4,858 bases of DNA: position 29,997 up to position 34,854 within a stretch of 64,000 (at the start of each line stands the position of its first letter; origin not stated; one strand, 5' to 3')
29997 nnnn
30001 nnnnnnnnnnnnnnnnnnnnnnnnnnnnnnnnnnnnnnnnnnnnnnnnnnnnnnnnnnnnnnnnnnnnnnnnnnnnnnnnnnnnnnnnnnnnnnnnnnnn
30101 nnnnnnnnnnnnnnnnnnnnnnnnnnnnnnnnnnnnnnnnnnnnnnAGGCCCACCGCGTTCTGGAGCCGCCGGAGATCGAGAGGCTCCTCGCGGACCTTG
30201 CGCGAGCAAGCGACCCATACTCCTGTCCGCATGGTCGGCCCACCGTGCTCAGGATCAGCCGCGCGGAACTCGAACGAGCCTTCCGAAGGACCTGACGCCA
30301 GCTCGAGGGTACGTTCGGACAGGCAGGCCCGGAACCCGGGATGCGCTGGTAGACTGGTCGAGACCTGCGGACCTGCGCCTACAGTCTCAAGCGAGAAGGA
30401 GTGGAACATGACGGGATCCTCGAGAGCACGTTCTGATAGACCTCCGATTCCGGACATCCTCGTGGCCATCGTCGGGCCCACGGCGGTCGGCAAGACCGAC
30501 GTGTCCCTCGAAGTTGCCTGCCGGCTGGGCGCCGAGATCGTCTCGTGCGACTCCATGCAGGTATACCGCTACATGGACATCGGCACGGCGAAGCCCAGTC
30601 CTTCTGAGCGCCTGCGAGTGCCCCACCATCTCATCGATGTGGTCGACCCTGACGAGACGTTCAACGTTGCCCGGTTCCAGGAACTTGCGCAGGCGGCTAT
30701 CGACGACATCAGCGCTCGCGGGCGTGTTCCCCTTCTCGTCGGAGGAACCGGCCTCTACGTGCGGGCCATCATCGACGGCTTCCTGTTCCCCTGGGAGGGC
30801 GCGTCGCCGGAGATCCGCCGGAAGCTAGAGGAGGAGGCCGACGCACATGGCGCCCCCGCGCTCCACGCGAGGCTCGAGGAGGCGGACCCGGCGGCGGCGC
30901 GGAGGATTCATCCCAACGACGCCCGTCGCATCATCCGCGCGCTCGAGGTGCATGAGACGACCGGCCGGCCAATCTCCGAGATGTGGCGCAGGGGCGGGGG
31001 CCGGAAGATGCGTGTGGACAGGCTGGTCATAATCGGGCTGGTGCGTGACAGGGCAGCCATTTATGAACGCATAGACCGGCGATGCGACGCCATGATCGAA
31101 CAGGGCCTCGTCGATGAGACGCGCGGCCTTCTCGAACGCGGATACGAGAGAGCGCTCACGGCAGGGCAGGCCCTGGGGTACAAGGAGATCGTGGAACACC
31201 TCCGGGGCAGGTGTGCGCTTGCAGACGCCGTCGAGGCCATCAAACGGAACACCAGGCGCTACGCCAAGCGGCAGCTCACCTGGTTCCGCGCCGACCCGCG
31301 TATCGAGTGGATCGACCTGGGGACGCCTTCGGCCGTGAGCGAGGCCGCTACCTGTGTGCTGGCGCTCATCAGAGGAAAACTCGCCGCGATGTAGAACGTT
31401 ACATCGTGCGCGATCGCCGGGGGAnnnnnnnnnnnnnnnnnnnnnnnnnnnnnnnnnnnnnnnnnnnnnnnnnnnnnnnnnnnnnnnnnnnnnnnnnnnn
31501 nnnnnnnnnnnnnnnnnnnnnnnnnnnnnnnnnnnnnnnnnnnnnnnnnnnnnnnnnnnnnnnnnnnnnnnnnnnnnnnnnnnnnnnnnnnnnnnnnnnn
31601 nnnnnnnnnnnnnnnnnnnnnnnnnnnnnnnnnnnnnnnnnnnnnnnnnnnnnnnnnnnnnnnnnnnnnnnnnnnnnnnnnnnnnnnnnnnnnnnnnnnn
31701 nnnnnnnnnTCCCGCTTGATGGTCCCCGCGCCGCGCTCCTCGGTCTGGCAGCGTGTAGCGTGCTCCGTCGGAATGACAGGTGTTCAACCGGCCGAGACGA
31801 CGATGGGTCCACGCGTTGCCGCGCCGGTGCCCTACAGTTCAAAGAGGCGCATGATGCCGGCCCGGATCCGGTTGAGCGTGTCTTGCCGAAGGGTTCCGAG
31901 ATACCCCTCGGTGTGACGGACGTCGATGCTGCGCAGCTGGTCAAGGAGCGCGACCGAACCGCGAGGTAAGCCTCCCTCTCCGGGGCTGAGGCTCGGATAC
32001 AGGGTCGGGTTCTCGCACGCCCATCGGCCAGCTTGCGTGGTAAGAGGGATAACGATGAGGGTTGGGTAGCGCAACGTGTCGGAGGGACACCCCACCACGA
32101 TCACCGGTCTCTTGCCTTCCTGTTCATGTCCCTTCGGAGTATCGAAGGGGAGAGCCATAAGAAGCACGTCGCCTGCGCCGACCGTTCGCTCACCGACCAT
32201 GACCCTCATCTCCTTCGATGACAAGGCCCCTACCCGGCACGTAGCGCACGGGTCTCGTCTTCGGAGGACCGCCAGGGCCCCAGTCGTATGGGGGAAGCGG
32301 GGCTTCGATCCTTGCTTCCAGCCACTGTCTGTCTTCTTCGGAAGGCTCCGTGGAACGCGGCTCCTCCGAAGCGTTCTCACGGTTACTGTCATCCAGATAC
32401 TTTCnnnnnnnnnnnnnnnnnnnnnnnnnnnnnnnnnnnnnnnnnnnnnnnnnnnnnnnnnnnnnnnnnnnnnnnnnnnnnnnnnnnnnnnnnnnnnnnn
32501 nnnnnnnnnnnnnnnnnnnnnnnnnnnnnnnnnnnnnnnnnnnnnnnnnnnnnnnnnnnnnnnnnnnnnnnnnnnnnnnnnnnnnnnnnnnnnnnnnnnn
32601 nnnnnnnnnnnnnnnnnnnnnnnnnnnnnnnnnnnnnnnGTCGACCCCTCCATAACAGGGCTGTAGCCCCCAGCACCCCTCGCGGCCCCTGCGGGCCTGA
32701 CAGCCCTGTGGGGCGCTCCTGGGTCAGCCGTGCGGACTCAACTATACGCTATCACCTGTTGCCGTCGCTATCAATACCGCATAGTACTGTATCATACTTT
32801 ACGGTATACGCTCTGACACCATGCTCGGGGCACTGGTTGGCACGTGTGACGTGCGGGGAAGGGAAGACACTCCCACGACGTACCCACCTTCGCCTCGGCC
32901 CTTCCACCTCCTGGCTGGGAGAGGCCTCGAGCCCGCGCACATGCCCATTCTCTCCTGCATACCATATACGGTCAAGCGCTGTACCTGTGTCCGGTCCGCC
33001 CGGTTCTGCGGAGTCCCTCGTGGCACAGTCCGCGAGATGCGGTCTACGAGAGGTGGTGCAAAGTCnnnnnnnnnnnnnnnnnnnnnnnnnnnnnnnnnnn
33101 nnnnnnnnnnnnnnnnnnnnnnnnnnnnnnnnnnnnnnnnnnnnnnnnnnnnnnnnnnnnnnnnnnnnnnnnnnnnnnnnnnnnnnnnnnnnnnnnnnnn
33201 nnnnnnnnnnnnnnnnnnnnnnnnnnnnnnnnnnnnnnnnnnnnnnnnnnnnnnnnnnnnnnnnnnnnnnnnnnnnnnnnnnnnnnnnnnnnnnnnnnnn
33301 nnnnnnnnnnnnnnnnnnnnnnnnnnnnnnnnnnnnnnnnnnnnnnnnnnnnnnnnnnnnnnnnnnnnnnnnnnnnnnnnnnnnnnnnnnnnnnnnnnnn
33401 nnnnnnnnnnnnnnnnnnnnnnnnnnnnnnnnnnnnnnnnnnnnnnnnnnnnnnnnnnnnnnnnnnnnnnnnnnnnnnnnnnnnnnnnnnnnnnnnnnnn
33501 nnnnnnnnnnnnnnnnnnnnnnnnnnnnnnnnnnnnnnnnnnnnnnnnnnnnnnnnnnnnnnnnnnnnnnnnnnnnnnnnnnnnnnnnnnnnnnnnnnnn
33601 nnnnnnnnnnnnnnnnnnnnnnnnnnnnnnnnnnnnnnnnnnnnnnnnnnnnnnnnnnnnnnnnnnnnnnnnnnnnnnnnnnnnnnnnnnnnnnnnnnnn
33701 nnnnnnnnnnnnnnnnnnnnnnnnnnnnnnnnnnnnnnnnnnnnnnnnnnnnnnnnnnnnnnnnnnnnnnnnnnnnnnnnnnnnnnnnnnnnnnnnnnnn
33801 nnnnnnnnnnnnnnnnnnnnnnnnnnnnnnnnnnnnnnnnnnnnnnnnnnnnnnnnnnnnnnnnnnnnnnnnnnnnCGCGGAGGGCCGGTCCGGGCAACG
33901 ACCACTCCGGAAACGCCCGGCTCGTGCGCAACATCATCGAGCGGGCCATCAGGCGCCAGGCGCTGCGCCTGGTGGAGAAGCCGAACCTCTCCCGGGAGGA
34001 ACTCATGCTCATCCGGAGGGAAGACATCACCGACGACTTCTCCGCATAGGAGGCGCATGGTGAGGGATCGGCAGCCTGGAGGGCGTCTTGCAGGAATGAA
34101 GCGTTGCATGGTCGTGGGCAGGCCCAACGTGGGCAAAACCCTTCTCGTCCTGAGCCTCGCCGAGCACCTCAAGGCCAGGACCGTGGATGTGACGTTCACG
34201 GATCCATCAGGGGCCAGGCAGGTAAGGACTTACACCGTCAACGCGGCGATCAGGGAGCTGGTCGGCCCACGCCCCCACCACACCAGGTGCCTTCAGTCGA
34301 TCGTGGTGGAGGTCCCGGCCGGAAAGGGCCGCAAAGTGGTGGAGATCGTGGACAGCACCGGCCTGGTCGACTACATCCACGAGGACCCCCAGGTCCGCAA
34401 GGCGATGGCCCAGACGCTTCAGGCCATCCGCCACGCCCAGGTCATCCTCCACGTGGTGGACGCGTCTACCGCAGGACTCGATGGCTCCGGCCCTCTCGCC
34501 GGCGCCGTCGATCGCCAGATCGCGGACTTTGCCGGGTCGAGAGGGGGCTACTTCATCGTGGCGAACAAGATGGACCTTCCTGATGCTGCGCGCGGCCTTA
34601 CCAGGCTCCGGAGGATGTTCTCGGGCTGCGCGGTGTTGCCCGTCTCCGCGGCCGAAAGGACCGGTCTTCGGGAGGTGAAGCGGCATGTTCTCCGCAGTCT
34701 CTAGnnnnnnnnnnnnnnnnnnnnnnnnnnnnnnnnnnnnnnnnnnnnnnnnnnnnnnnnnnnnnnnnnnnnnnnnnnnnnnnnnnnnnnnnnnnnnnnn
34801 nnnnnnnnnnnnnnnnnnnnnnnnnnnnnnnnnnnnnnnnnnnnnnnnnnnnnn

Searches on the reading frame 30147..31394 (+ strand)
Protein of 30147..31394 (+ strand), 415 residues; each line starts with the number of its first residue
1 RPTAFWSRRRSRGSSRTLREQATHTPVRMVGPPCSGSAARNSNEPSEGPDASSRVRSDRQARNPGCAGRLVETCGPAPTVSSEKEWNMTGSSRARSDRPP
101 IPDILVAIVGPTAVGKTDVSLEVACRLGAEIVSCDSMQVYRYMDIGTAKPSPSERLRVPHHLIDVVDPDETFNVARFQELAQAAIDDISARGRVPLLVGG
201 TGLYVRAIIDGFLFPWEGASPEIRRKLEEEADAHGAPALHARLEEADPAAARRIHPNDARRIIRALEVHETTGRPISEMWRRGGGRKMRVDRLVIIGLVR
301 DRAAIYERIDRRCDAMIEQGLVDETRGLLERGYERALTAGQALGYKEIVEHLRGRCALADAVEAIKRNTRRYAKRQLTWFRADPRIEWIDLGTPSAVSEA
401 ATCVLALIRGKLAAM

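Call 15: search_protein_families(library=pfam, proteins=[window:30147-31394:+], max_evalue=0.001)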
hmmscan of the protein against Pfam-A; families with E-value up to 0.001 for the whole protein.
window:30147-31394:+ (415 aa): 2 families
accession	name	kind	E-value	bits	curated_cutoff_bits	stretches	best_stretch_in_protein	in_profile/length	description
PF01715.23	IPPT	-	8.7e-97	324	23.6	1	138-382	1-242/243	IPP transferase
PF01745.22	IPT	-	4.3e-07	30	20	1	105-154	3-52/233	Isopentenyl transferase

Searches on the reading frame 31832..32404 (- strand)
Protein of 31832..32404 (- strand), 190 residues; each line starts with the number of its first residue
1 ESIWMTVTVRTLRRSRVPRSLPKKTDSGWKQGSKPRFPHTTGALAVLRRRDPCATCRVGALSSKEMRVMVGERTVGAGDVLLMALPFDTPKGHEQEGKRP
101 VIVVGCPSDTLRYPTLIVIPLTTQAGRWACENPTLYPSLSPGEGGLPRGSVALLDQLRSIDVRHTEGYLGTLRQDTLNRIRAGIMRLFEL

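Call 15: search_protein_families(library=pfam, proteins=[window:31832-32404:-], max_evalue=0.001)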
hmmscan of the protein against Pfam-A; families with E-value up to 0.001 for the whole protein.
window:31832-32404:- (190 aa): 1 family
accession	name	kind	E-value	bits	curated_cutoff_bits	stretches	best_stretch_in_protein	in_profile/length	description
PF02452.23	PemK_toxin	-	1.1e-16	61.4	23.1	1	78-188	3-109/109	PemK-like, MazF-like toxin of type II toxin-antitoxin system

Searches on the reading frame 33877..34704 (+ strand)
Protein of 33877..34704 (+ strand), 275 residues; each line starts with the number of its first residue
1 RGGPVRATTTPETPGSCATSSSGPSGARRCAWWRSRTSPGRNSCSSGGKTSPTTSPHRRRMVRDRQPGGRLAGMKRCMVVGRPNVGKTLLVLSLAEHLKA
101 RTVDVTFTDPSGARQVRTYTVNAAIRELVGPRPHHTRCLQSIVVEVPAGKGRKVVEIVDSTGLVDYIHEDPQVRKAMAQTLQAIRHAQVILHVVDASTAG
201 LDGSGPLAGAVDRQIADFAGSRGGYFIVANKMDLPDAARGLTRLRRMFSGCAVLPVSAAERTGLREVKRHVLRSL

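Call 15: search_protein_families(library=pfam, proteins=[window:33877-34704:+], max_evalue=0.001)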
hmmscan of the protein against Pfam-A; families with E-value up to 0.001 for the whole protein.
window:33877-34704:+ (275 aa): 3 families
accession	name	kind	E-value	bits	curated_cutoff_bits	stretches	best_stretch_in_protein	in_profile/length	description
PF01926.29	MMR_HSR1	-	4.4e-12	46.5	21.9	1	77-231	2-113/113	50S ribosome-binding GTPase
PF13481.12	AAA_25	-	4.8e-05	23.5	27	1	66-216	26-171/195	AAA domain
PF13401.12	AAA_22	-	0.00082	20.1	27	0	77-150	8-83/130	AAA domain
